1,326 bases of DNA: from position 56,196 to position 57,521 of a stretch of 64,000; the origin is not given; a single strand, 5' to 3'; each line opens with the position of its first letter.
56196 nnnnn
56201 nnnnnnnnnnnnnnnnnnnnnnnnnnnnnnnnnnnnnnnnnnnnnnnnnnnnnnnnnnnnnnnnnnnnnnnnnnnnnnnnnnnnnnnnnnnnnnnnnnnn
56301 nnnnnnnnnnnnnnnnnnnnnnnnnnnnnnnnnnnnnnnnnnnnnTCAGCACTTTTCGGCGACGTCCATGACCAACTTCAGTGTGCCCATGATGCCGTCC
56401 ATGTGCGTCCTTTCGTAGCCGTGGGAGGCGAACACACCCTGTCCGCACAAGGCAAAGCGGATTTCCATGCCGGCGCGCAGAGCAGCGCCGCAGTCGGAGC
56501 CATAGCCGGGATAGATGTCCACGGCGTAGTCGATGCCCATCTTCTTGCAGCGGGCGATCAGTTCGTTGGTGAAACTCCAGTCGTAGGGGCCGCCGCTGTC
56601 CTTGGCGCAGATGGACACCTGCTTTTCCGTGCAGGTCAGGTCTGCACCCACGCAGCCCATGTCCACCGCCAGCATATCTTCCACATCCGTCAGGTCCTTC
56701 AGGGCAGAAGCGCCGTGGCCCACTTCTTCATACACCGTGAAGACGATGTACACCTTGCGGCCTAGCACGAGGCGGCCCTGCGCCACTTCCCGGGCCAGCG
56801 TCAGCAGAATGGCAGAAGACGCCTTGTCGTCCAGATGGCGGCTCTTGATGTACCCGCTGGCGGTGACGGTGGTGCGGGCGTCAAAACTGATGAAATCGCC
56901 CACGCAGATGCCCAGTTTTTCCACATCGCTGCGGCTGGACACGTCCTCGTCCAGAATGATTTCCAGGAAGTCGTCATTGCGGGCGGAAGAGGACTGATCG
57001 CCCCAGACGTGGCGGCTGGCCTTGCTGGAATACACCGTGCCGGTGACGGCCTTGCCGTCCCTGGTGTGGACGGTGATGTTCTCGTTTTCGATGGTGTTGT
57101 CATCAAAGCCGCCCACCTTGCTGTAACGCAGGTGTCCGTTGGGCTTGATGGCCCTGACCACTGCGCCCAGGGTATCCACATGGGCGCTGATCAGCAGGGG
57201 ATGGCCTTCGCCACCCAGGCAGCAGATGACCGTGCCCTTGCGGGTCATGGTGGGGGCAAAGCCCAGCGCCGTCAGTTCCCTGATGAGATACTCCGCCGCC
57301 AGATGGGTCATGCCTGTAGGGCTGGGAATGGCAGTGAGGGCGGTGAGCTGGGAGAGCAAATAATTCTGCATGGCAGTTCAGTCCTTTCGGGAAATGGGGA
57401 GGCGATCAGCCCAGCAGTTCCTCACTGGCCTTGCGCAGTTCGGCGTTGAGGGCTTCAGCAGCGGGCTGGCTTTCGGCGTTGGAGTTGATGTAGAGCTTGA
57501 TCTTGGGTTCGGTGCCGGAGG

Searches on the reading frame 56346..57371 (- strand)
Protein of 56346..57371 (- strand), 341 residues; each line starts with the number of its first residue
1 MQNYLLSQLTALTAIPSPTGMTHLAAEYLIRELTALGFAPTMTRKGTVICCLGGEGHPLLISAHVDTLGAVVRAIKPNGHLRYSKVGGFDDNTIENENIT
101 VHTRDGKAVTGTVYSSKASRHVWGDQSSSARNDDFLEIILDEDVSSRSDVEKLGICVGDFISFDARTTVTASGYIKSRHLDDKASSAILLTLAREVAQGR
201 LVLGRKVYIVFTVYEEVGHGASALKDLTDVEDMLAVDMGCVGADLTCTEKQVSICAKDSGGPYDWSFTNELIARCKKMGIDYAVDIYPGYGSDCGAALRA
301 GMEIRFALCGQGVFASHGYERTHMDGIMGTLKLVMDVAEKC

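Call 88: find_encoding_contigs(protein=window:56346-57371:-, flank=10000, max_places=1)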
Protein window:56346-57371:- (341 aa): 23 contigs read that carry it; 1 place shown.
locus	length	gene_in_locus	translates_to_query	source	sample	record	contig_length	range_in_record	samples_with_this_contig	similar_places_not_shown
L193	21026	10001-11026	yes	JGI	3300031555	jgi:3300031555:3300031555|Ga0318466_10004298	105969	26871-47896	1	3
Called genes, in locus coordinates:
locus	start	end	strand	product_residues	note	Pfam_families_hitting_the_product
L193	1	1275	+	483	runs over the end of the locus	PF00749:tRNA-synt_1c, PF19269:Anticodon_2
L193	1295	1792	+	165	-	PF07155:ECF-ribofla_trS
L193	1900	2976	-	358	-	PF04294:VanW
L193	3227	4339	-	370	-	PF08240:ADH_N, PF16912:Glu_dehyd_C, PF00107:ADH_zinc_N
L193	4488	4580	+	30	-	-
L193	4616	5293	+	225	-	-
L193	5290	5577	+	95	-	-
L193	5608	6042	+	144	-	-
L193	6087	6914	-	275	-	-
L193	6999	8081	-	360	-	-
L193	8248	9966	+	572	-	PF02878:PGM_PMM_I, PF02879:PGM_PMM_II, PF02880:PGM_PMM_III, PF00408:PGM_PMM_IV (weak)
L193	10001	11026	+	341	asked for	PF05343:Peptidase_M42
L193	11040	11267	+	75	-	-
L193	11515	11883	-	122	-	PF04480:DUF559, PF18741:MTES_1575 (weak)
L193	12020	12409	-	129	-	PF08238:Sel1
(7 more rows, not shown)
